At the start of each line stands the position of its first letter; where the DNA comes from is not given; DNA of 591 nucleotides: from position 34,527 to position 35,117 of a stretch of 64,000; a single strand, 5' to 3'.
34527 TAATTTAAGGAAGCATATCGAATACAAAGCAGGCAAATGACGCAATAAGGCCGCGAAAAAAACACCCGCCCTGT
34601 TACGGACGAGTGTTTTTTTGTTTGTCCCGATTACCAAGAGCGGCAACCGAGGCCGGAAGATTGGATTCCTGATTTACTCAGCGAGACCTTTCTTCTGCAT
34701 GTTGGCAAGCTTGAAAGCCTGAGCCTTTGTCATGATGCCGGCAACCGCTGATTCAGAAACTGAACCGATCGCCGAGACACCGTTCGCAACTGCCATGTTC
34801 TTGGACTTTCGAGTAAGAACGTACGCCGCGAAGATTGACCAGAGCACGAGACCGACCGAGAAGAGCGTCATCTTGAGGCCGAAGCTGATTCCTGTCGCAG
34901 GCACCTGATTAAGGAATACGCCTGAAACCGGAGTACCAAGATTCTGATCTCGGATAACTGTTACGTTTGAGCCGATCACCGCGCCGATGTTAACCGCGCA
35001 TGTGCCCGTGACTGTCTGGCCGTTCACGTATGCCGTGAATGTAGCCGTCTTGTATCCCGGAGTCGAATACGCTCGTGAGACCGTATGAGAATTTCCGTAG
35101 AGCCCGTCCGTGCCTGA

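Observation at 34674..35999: Sortase substrates with a noncanonical (V/I)PATG signal and an unusually long, conserved cytoplasmic tail (paralog pair with 54224-55504)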

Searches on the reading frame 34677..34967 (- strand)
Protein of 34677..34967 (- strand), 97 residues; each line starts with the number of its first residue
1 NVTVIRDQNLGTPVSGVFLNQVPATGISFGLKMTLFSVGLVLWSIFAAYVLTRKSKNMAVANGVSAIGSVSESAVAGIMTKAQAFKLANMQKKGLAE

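Call 7: find_homologous_proteins(query=window:34677-34967:-, max_evalue=0.01)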
Query seq(97 aa) (97 aa): 3 proteins with E <= 0.01 among 7 candidates.
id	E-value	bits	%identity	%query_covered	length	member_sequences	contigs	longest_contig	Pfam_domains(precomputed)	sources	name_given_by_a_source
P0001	9.9e-22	94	61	93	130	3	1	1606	-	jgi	jgi:hypothetical protein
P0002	2.5e-20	90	60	89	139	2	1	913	-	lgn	-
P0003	2.9e-20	90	58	96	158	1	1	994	-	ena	-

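Call 19: search_protein_representatives(alignment_id=A1)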
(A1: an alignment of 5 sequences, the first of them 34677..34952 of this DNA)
Query: 5 sequences, 85 profile positions. Proteins with E-value up to 0.001 (for the whole library): 183; up to 1e-10: 62; up to 1e-30: 4. The best 150 are listed.
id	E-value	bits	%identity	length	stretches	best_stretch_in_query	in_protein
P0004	3.6e-39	149.1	-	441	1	1-84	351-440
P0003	3.0e-34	133.4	-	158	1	2-83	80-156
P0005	7.1e-32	125.8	-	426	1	2-83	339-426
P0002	2.9e-31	123.8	-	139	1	2-85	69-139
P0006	1.9e-30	121.2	-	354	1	1-84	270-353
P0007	2.9e-28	114.2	-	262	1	1-85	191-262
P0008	9.0e-26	106.2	-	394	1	2-84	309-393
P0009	4.6e-24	100.7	-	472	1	2-84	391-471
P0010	1.8e-23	98.8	-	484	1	2-83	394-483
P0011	2.6e-23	98.3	-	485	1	4-82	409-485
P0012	4.4e-23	97.6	-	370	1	6-84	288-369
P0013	6.2e-23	97.1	-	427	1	5-83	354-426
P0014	1.2e-22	96.2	-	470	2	4-81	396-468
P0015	1.5e-22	95.9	-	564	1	2-84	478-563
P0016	1.9e-22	95.6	-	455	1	4-84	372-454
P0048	3.8e-14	69.0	-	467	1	4-63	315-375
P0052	4.2e-13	65.6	-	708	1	5-83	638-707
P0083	2.2e-08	50.5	-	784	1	7-76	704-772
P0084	2.6e-08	50.3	-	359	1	8-51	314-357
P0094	2.2e-07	47.3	-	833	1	8-65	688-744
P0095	2.3e-07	47.3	-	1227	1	8-62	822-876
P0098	4.2e-07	46.4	-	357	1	8-58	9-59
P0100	4.2e-07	46.4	-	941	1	5-54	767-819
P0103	4.8e-07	46.2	-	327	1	8-63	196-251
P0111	1.5e-06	44.6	-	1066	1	8-63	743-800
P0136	1.7e-05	41.2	-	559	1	6-66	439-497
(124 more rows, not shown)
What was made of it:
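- Family: 183 clusters at E<=1e-3 (call 19).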

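Call 23: search_protein_families(library=pfam, proteins=[P0095, P0111, P0100, P0094, P0048, P0103, P0136, P0083, P0015, P0052], max_evalue=0.01)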
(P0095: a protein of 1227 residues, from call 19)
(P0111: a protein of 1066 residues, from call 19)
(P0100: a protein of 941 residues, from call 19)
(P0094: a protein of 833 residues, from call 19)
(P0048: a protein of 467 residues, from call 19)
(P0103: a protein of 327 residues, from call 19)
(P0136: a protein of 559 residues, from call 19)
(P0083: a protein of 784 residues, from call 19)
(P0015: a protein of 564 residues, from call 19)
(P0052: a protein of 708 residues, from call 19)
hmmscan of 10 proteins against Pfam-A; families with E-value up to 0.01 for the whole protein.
P0095 (1227 aa): 6 families
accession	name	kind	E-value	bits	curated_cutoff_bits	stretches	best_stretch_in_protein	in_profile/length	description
PF19403.5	SpaA_2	-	2.2e-20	73.5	25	3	432-513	3-96/96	Prealbumin-like fold domain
PF00404.24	Dockerin_1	-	6.3e-13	49.1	22.9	3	112-162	1-52/57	Dockerin type I domain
PF18911.6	PKD_4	-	1.7e-07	31.6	27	1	719-779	11-74/85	PKD domain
PF00801.26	PKD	-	3.1e-06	27.5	23.5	1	717-788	6-80/80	PKD domain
PF17802.7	SpaA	-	6.9e-05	23.4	23.1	1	545-588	16-67/91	Prealbumin-like fold domain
PF13499.12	EF-hand_7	-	0.0071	17.1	30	0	309-352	11-58/67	EF-hand domain pair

P0111 (1066 aa): 4 families
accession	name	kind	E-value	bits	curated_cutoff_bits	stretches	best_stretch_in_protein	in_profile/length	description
PF19403.5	SpaA_2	-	9.7e-20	71.4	25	2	536-616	4-96/96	Prealbumin-like fold domain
PF16656.11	Pur_ac_phosph_N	-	2.1e-07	31.8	30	1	71-139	29-93/93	Purple acid Phosphatase, N-terminal domain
PF25059.1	FN3_DSCAM-DSCAML_C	-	0.0043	17.8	39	0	105-142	46-82/89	DSCAM/DSCAML C-terminal Fn3-like domain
PF16655.11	PhoD_N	-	0.005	17.8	30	0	90-134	45-88/90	PhoD-like phosphatase, N-terminal domain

P0100 (941 aa): 2 families
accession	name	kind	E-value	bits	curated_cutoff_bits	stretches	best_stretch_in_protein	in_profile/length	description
PF19403.5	SpaA_2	-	1.5e-16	61.1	25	2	223-311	2-96/96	Prealbumin-like fold domain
PF18911.6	PKD_4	-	0.00062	20.2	27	1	659-727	10-78/85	PKD domain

P0094 (833 aa): 2 families
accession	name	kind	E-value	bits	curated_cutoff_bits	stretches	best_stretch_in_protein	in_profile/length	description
PF18911.6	PKD_4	-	1.7e-07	31.6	27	0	483-535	25-77/85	PKD domain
PF13573.12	SprB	-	0.00073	19.6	28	1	485-502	18-35/37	SprB repeat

P0048 (467 aa): 0 families

P0103 (327 aa): 0 families

P0136 (559 aa): 2 families
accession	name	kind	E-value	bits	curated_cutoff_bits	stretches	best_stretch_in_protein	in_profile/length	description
PF18911.6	PKD_4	-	3.5e-05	24.2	27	1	179-241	11-77/85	PKD domain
PF00801.26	PKD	-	0.0018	18.7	23.5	0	179-248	8-79/80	PKD domain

P0083 (784 aa): 3 families
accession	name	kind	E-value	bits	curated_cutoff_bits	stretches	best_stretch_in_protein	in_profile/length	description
PF18911.6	PKD_4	-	2.3e-17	63.2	27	2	184-251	10-79/85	PKD domain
PF13573.12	SprB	-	0.00073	19.6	28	1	368-385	18-35/37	SprB repeat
PF00801.26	PKD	-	0.0015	18.9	23.5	1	186-254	7-79/80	PKD domain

P0015 (564 aa): 2 families
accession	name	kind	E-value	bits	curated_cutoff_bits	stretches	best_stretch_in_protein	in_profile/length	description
PF13573.12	SprB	-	2.4e-05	24.3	28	2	208-223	19-34/37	SprB repeat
PF18911.6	PKD_4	-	0.00012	22.5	27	0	392-464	10-85/85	PKD domain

P0052 (708 aa): 3 families
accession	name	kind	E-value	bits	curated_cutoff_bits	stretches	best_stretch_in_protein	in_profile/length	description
PF18911.6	PKD_4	-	3.9e-45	152.2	27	6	276-342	10-78/85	PKD domain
PF00801.26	PKD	-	2.8e-17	62.9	23.5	3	449-521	6-80/80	PKD domain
PF13573.12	SprB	-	5.4e-12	45.6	28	3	374-394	16-36/37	SprB repeat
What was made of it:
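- Some relatives contain SpaA-type prealbumin domains (call 23).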

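Call 24: search_protein_families(library=ncbifam, proteins=[P0095, P0111, P0100, P0094, P0048, P0103, P0136, P0083, P0015, P0052], max_evalue=0.01)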
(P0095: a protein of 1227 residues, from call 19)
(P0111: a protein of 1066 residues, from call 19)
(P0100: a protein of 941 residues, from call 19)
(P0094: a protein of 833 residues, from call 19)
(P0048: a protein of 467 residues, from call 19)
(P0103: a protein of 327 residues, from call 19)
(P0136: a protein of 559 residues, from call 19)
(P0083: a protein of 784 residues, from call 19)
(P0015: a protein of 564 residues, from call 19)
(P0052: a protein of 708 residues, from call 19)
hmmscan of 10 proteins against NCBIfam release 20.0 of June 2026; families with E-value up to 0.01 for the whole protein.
P0095 (1227 aa): 0 families

P0111 (1066 aa): 0 families

P0100 (941 aa): 0 families

P0094 (833 aa): 0 families

P0048 (467 aa): 0 families

P0103 (327 aa): 0 families

P0136 (559 aa): 0 families

P0083 (784 aa): 0 families

P0015 (564 aa): 0 families

P0052 (708 aa): 2 families
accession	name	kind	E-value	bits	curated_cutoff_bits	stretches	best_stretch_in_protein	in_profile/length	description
TIGR00864.1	PCC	subfamily_domain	7.8e-16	55.7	1861.4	4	15-261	1233-1475/2700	polycystin cation channel protein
NF041673.1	transregRamA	equivalog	0.0015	17.6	500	0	249-291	180-222/280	acetate metabolism transcriptional regulator RamA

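Call 36: find_encoding_contigs(protein=P0095, flank=10000, max_places=3)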
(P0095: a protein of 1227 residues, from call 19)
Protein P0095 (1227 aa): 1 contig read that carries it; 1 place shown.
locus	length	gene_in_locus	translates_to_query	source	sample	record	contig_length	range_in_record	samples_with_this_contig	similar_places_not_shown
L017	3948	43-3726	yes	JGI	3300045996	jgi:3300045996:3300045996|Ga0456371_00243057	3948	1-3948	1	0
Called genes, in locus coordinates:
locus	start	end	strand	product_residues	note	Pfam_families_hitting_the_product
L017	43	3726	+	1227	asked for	PF19403:SpaA_2 (weak), PF00404:Dockerin_1 (faint), PF19403:SpaA_2, PF18911:PKD_4 (faint), PF00801:PKD (weak)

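Call 37: find_encoding_contigs(protein=P0103, flank=10000, max_places=3)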
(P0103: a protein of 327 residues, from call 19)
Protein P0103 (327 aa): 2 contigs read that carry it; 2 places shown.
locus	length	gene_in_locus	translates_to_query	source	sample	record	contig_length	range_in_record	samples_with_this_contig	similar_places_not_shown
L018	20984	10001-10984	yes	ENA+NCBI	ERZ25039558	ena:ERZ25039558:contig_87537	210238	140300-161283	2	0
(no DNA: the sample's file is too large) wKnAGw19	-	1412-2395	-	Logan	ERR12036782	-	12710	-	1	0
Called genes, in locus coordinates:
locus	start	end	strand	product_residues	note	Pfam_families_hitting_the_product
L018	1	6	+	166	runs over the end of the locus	PF00712:DNA_pol3_beta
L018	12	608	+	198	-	PF02767:DNA_pol3_beta_2, PF02768:DNA_pol3_beta_3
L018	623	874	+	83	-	-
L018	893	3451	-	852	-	PF00912:Transgly, PF00905:Transpeptidase, PF17957:Big_7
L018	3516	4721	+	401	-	PF00579:tRNA-synt_1b, PF22421:SYY_C-terminal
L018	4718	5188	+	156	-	PF02075:RuvC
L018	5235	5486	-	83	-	-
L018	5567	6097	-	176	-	PF20772:TACO1_YebC_N, PF01709:Transcrip_reg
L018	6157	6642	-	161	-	PF14359:DUF4406 (faint)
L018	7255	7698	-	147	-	PF00910:RNA_helicase (faint), PF06068:TIP49 (faint), PF05496:RuvB_N, PF00004:AAA, PF07728:AAA_5 (faint)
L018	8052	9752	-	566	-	PF05157:MshEN (weak), PF00437:T2SSE, PF25199:nSTAND_NTPase5 (faint)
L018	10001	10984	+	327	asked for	-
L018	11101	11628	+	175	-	-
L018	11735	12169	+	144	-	PF02367:TsaE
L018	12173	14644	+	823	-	PF02739:5_3_exonuc_N, PF01367:5_3_exonuc, PF00476:DNA_pol_A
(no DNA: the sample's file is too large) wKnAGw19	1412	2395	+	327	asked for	-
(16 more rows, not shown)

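Call 38: find_encoding_contigs(protein=P0084, flank=10000, max_places=3)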
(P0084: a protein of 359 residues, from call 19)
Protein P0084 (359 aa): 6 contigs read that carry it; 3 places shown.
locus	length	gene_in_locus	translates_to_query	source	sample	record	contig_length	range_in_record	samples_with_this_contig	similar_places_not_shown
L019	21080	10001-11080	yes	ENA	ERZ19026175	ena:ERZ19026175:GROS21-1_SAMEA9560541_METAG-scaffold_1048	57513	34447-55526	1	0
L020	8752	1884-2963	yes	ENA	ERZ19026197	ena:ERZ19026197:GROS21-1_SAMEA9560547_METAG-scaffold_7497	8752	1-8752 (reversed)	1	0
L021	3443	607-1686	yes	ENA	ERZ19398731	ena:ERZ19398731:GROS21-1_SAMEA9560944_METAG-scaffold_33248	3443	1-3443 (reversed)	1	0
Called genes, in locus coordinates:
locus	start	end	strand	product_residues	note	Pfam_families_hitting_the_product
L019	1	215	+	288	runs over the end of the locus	PF02457:DAC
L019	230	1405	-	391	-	PF07690:MFS_1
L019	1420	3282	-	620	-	PF00753:Lactamase_B, PF12706:Lactamase_B_2, PF22505:RNase_J_b_CASP, PF17770:RNase_J_C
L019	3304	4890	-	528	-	PF00496:SBP_bac_5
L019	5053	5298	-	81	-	PF03840:SecG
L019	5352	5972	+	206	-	-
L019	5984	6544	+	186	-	PF04011:LemA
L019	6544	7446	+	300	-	PF01435:Peptidase_M48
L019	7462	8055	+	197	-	PF01066:CDP-OH_P_transf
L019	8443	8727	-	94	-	-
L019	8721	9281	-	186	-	-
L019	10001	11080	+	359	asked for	PF18911:PKD_4 (faint)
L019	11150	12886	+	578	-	PF09972:DUF2207, PF20990:DUF2207_C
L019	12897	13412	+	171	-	PF02643:DUF192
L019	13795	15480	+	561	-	PF03023:MurJ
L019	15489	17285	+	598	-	PF00009:GTP_EFTU, PF03144:GTP_EFTU_D2 (weak), PF14492:EFG_III, PF00679:EFG_C, PF06421:LepA_C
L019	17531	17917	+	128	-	-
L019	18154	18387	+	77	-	PF00462:Glutaredoxin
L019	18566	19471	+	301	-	PF10672:Methyltrans_SAM (weak), PF03602:Cons_hypoth95 (weak), PF09445:Methyltransf_15 (weak)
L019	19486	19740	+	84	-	-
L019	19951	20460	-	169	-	PF00011:HSP20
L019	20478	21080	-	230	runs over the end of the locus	PF13367:PrsW-protease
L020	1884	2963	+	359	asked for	PF18911:PKD_4 (faint)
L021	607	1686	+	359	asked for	PF18911:PKD_4 (faint)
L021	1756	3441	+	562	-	?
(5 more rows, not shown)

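Call 42: find_homologous_proteins(query=A5, max_evalue=0.001)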
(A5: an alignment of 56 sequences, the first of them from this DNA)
Query A5 (56 sequences) (88 aa, profile of the alignment): 10 proteins with E <= 0.001 among 619 candidates.
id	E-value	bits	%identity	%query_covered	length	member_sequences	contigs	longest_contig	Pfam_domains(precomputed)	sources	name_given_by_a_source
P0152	1.4e-24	104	33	97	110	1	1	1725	-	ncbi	-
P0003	3.9e-24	102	58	95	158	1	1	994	-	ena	-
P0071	5.9e-24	102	48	45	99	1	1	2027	-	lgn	-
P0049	7.0e-24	101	41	90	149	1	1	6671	-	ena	-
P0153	3.1e-23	99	49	93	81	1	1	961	-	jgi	jgi:hypothetical protein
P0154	4.9e-23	99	41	92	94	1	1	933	-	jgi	jgi:hypothetical protein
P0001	6.4e-23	98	63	98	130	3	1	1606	-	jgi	jgi:hypothetical protein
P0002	2.5e-21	93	60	98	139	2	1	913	-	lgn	-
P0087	6.9e-21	92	50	50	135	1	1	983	-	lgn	-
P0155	3.9e-19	86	49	89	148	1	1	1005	-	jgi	jgi:hypothetical protein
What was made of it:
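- Tried and rejected: A word-indexed homolog search with the module returned only 3 fragments (call 7) and then 10 (call 42), all named 'hypothetical protein'.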

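Call 49: predict_structure(alignment_id=A5)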
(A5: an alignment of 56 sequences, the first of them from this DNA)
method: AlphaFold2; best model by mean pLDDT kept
length: 88 residues; sequences in the alignment: 56
mean_pLDDT: 72.4   pTM: 0.37
mean pLDDT of the five models: 72.4, 72.3, 72.1, 71.8, 71.7
residues with pLDDT >= 90: 20; 70-90: 24; 50-70: 31; < 50: 13
segments of 3 or more residues with pLDDT < 50: 53-65
pLDDT, mean of each block of 10 residues (from residue 1): 61 68 94 95 71 48 51 84 81
secondary structure, 60 per line:
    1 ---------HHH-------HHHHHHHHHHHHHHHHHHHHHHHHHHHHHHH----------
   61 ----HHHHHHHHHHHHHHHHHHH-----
elements in order: H20-50 H65-83
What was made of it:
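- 34890..34904 (-): VPATG pentapeptide of A (V366-G370), the proposed sortase cleavage site between T369 and G370. The motif lies in a non-helical segment of the AF2 model (call 49).
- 34791..34883 (-): Predicted membrane helix of A (residues 373-403) with family-conserved K, LF, GL, WS, F, A and Y positions, followed by a basic cluster. AF2 helix 20-50 of the module, pLDDT about 95 (call 49).
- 34749..34790 (-): Variable Ala/Ser/Gly-rich cytoplasmic linker of A. pLDDT below 50 (call 49).
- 34692..34748 (-): Conserved terminal helix of A (residues 418-436, ................); family motif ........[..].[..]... AF2 helix 65-83, pLDDT 81-84 (call 49).
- On LPXTG-type cell wall sorting signal (sortase substrate): AF2 helix with pLDDT about 95 (call 49).
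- AF2 gives a coil around the motif, a membrane helix with pLDDT about 95, a disordered linker and a terminal helix with pLDDT 81-84 (call 49). AF2 predicts a confident helix (call 49).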

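Call 52: predict_structure(protein=P0103)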
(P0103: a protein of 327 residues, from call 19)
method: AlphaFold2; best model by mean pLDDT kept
length: 327 residues; sequences in the alignment: 1
mean_pLDDT: 46.3   pTM: 0.27
mean pLDDT of the five models: 46.3, 46.2, 45.9, 42.4, 41.8
residues with pLDDT >= 90: 0; 70-90: 41; 50-70: 81; < 50: 205
segments of 3 or more residues with pLDDT < 50: 31-206, 242-250, 262-267, 288-290, 298-301
pLDDT, mean of each block of 10 residues (from residue 1): 56 75 67 40 35 38 36 32 31 34 33 32 31 28 31 30 30 31 35 35 49 76 81 73 47 52 51 59 51 51 58 63 65
secondary structure, 60 per line:
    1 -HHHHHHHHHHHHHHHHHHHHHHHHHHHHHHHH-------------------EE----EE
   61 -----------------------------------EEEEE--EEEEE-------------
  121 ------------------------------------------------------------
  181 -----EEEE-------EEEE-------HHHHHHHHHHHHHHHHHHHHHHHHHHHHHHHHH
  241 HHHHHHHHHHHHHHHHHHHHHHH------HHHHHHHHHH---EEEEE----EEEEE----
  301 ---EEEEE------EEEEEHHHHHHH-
elements in order: H2-33 E96-100 E103-107 E186-189 E197-200 H208-263 H270-279 E283-287 E292-296 E304-308 E315-319 H320-326
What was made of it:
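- Tried and rejected: The single-sequence AF2 model of the long-tailed relative P0103 was unusable (mean pLDDT 46, call 52), so no fold search was run.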

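Call 63: search_protein_families(library=phrogs, proteins=[P0098, P0103], max_evalue=0.01)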
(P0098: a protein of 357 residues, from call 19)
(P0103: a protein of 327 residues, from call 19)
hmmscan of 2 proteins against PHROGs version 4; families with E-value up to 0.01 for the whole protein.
P0098 (357 aa): 0 families

P0103 (327 aa): 0 families

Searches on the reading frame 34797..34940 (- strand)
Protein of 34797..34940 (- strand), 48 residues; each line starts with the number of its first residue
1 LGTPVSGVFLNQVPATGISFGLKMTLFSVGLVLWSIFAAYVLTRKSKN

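Call 30: find_related_loci(query=A4, collection=genome_contigs, flank=10000)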
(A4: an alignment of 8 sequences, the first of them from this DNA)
Query A4 (48 aa) in genome_contigs; peptide patterns used: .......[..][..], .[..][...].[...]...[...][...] (x = any residue, [..] = any of these).
163 stretches matched a pattern; 14 encode a relative of the query (tblastn E <= 1e-3); 14 distinct loci.
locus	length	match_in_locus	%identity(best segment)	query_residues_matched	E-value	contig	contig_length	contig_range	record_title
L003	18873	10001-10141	85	1-47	7e-24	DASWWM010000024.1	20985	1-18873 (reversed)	MAG TPA_asm: Candidatus Paceibacterota bacterium isolate SMAG_U3656 k141_72680, whole genome shotgun sequence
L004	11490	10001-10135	89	1-45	9e-24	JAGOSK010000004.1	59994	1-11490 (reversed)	MAG: Candidatus Paceibacterota bacterium isolate Gw_Eff_bin_316 Gw_Eff_733_length_59994_cov_25.743782, whole genome shot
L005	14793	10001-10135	87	1-45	2e-23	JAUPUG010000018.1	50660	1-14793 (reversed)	MAG: Patescibacteria group bacterium isolate erpe_2018_sw_12hr_WHONDRS-SW48-000089_B_bin.38 scaffold_122276, whole genom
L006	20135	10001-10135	84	1-45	2e-22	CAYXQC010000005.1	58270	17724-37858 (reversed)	MAG TPA_asm: uncultured Candidatus Saccharibacteria bacterium isolate SRP219642_co7_377 genome assembly, contig: NODE_69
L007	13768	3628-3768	79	1-47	4e-22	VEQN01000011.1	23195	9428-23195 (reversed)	MAG: Candidatus Taylorbacteria bacterium isolate ZLKRG15 NODE_1831_length_23195_cov_5.012745, whole genome shotgun seque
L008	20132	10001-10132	80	2-45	7e-21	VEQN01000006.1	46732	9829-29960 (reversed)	MAG: Candidatus Taylorbacteria bacterium isolate ZLKRG15 NODE_504_length_46732_cov_5.069950, whole genome shotgun sequen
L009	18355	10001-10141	74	1-47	1e-20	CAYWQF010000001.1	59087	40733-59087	MAG TPA_asm: uncultured Candidatus Saccharibacteria bacterium isolate SRP292972_co3_134 genome assembly, contig: NODE_43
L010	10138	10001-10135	73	1-45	3e-20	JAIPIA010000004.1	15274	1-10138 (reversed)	MAG: Candidatus Paceibacterota bacterium isolate Tobar12.5m-G42 Tobar12-5m-C2597, whole genome shotgun sequence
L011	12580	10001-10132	70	2-45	4e-19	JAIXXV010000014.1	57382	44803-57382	MAG: bacterium isolate D4_MAG_00069 pond_D4_MAG_00069_000000000014, whole genome shotgun sequence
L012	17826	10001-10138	65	2-47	1e-17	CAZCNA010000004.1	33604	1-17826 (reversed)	MAG TPA_asm: uncultured Candidatus Saccharibacteria bacterium isolate SRP220891_co5_247 genome assembly, contig: NODE_68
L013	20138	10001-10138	63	2-47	2e-16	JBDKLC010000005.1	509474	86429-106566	MAG: Candidatus Parcubacteria bacterium isolate hopbrook_2019_sw_WHONDRS-S19S_0012_B_bin.20 scaffold_424427, whole genom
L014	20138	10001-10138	61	2-47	4e-16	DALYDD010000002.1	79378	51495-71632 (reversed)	MAG TPA_asm: Candidatus Paceibacterota bacterium isolate CTOTU14218 NODE_47_length_79378_cov_4.235417, whole genome shot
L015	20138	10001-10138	57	2-47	3e-14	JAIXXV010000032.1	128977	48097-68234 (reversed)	MAG: bacterium isolate D4_MAG_00069 pond_D4_MAG_00069_000000000019, whole genome shotgun sequence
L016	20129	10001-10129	53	2-44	4e-10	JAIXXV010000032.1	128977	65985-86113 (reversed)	MAG: bacterium isolate D4_MAG_00069 pond_D4_MAG_00069_000000000019, whole genome shotgun sequence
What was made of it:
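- Tried and rejected: I repeated it with 8 close sequences (call 30).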
